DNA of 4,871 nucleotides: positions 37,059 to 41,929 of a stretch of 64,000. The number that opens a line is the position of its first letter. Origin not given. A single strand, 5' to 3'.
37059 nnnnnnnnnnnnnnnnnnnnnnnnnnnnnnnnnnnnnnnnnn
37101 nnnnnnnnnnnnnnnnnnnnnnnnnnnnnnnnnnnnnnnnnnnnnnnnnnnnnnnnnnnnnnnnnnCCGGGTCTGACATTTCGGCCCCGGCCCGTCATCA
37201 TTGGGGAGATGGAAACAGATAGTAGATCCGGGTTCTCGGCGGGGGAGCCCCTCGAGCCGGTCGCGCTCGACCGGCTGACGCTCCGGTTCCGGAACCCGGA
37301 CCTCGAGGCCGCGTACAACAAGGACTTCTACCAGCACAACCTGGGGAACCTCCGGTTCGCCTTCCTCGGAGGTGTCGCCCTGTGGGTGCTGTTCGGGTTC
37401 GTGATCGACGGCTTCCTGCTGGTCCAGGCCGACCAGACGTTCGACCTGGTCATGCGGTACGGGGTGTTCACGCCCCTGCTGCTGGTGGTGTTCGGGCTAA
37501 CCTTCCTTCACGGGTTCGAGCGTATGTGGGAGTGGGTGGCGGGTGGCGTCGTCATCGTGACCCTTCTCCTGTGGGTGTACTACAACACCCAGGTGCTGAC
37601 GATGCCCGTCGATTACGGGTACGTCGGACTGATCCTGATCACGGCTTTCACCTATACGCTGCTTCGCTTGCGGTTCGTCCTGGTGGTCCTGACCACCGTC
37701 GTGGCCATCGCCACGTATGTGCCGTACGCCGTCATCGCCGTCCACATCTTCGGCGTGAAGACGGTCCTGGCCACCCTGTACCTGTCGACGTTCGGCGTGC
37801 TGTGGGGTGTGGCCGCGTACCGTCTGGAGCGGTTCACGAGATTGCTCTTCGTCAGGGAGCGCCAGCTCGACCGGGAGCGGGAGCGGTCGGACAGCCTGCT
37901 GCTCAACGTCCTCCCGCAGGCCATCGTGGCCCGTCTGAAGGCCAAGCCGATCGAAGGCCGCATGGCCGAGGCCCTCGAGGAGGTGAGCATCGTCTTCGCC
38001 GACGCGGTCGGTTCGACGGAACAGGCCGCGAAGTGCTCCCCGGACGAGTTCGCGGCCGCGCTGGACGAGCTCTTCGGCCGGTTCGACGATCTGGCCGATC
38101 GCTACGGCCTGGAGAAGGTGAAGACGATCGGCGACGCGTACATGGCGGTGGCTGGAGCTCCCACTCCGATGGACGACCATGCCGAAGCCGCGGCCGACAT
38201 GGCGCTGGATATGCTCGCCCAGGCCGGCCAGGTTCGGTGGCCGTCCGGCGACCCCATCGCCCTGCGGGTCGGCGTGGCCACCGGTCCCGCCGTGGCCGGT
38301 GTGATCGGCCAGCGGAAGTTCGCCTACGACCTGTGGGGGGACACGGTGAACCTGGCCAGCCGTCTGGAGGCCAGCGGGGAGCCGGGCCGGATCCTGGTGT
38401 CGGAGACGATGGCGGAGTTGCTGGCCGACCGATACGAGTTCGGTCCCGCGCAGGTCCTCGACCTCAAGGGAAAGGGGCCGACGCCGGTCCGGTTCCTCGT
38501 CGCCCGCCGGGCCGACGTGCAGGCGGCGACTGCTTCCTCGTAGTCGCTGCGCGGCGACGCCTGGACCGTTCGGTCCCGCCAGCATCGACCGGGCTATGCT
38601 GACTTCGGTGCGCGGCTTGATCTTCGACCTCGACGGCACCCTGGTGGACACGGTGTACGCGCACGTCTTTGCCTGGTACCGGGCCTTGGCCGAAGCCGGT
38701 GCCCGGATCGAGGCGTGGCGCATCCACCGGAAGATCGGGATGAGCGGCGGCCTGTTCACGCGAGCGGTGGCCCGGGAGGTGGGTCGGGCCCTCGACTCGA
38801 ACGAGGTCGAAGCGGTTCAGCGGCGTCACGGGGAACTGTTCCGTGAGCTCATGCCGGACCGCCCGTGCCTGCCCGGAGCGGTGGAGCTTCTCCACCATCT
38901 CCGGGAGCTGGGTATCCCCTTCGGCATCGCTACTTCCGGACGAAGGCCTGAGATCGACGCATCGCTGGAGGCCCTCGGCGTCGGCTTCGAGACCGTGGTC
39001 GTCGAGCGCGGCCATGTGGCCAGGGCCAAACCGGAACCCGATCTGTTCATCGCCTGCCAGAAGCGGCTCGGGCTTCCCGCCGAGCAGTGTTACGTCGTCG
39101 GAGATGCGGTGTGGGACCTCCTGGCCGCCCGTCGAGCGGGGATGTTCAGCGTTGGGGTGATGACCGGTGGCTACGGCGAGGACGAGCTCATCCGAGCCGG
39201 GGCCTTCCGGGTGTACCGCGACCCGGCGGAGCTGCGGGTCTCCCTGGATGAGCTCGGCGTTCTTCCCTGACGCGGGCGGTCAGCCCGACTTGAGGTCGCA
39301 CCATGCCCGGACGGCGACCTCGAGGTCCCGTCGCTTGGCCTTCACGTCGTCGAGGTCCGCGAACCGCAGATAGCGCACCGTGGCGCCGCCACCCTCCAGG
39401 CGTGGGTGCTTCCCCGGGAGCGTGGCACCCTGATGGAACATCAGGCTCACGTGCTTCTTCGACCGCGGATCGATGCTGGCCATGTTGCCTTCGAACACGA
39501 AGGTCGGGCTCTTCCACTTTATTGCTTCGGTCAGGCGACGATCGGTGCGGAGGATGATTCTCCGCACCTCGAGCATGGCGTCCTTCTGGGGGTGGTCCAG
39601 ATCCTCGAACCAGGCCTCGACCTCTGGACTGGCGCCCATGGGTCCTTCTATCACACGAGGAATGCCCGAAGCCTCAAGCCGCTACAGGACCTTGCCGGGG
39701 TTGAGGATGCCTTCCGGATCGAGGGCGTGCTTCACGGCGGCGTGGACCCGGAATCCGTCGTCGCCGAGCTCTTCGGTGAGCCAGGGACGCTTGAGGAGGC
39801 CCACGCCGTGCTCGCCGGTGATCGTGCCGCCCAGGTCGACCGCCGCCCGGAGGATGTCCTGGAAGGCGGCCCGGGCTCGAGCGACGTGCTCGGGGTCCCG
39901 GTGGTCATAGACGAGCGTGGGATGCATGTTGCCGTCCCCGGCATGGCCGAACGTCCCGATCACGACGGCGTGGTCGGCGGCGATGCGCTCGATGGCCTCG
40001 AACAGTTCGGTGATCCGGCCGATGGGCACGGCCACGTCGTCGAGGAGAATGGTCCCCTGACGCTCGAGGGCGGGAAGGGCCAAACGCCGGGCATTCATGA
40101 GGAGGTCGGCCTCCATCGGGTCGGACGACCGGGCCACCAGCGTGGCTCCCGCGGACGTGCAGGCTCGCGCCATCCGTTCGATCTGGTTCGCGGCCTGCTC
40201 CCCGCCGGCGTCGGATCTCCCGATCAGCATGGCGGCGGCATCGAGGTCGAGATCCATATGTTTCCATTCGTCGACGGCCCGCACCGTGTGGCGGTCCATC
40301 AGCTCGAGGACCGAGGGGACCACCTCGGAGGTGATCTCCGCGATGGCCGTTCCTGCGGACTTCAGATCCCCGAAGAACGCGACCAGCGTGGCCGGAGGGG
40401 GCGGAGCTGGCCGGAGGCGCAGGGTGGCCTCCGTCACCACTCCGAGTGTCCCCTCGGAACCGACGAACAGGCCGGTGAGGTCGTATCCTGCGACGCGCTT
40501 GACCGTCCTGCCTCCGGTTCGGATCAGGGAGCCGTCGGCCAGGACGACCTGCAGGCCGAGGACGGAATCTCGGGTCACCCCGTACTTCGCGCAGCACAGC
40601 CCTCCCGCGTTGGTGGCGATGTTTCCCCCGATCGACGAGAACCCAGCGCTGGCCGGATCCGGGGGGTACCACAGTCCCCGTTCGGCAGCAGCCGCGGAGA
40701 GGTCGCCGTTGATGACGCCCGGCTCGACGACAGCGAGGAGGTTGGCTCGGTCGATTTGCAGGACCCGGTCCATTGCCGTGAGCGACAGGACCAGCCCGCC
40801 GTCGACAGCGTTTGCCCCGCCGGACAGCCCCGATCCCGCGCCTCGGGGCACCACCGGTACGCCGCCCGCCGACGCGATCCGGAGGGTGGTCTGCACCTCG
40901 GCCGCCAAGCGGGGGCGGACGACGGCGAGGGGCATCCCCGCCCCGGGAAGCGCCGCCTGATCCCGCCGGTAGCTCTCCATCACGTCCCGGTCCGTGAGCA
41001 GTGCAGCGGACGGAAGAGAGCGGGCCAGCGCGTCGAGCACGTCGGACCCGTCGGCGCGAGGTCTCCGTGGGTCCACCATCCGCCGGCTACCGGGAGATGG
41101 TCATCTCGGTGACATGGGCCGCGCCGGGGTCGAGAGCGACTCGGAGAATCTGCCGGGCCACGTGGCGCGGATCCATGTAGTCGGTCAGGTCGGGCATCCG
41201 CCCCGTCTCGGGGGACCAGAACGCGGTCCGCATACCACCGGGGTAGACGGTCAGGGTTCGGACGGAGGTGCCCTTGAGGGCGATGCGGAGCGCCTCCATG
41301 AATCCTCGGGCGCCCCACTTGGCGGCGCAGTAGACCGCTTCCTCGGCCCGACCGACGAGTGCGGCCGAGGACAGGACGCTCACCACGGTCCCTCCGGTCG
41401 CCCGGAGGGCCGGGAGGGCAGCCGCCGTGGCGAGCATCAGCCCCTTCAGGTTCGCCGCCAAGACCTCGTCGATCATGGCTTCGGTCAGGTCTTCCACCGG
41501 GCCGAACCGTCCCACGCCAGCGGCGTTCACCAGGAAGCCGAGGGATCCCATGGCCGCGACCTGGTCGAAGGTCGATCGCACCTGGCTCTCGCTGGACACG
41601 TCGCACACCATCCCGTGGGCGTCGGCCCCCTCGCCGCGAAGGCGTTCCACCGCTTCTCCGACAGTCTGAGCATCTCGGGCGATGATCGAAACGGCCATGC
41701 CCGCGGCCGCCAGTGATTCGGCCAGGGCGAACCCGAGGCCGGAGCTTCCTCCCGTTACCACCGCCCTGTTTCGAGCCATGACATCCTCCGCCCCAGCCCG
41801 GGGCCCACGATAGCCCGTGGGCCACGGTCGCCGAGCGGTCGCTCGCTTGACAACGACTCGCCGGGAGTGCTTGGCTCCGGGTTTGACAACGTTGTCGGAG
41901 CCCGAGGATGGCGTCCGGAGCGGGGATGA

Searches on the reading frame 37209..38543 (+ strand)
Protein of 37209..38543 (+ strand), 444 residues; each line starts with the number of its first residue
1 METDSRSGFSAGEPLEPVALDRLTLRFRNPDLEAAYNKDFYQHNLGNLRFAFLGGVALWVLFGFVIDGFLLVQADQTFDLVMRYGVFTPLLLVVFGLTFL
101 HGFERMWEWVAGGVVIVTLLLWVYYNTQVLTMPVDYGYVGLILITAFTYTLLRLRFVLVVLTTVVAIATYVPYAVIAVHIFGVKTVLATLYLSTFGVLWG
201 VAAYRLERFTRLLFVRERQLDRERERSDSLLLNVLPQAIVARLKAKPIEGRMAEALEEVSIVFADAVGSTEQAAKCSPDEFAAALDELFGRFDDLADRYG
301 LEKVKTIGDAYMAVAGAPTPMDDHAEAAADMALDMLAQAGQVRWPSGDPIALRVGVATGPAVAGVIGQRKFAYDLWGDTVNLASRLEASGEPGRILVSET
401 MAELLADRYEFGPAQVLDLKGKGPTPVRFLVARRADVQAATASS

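Call 15: search_protein_families(library=pfam, proteins=[window:37209-38543:+])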
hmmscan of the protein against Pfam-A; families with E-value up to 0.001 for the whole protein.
window:37209-38543:+ (444 aa): 1 family
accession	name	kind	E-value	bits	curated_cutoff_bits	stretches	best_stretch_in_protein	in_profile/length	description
PF00211.25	Guanylate_cyc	-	9.4e-53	179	21.9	1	254-425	4-176/183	Adenylate and Guanylate cyclase catalytic domain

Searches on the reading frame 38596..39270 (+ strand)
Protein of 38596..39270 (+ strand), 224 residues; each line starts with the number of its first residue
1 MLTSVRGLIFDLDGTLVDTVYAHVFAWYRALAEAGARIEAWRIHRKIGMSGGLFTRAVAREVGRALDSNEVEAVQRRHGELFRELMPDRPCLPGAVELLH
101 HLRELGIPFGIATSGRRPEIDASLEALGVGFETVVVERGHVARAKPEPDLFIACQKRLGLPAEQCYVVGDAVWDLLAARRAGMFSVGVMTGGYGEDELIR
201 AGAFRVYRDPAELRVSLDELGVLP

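Call 15: search_protein_families(library=pfam, proteins=[window:38596-39270:+])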
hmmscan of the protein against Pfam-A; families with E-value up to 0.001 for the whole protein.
window:38596-39270:+ (224 aa): 4 families
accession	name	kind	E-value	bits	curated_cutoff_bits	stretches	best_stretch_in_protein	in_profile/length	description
PF00702.32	Hydrolase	-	1.5e-28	101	26.4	1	6-182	2-191/191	haloacid dehalogenase-like hydrolase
PF13419.12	HAD_2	-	5e-26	92.3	23.8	1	8-188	1-178/178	Haloacid dehalogenase-like hydrolase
PF12710.13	HAD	-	1.5e-12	48.8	27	1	9-179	2-189/189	haloacid dehalogenase-like hydrolase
PF13242.12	Hydrolase_like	-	1.9e-12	47.3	22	1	144-200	3-60/75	HAD-hyrolase-like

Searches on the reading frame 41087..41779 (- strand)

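Call 15: search_protein_families(library=pfam, proteins=[window:41087-41779:-])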
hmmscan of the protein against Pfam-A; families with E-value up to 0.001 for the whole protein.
window:41087-41779:- (230 aa): 5 families
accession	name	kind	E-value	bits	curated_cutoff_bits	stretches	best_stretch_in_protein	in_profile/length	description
PF00106.31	adh_short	-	1.6e-44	152.2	26.6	1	5-189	2-188/195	short chain dehydrogenase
PF13561.12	adh_short_C2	-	4e-30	105.6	27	1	13-211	6-203/236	Enoyl-(Acyl carrier protein) reductase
PF08659.16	KR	-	3.6e-16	60.1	22.6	1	7-172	4-172/180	KR domain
PF23441.1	SDR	-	0.00012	22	27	1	4-74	8-83/258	SDR-like rossmann domain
PF01370.27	Epimerase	-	0.00055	19.9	20.9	1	7-147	2-124/240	NAD dependent epimerase/dehydratase family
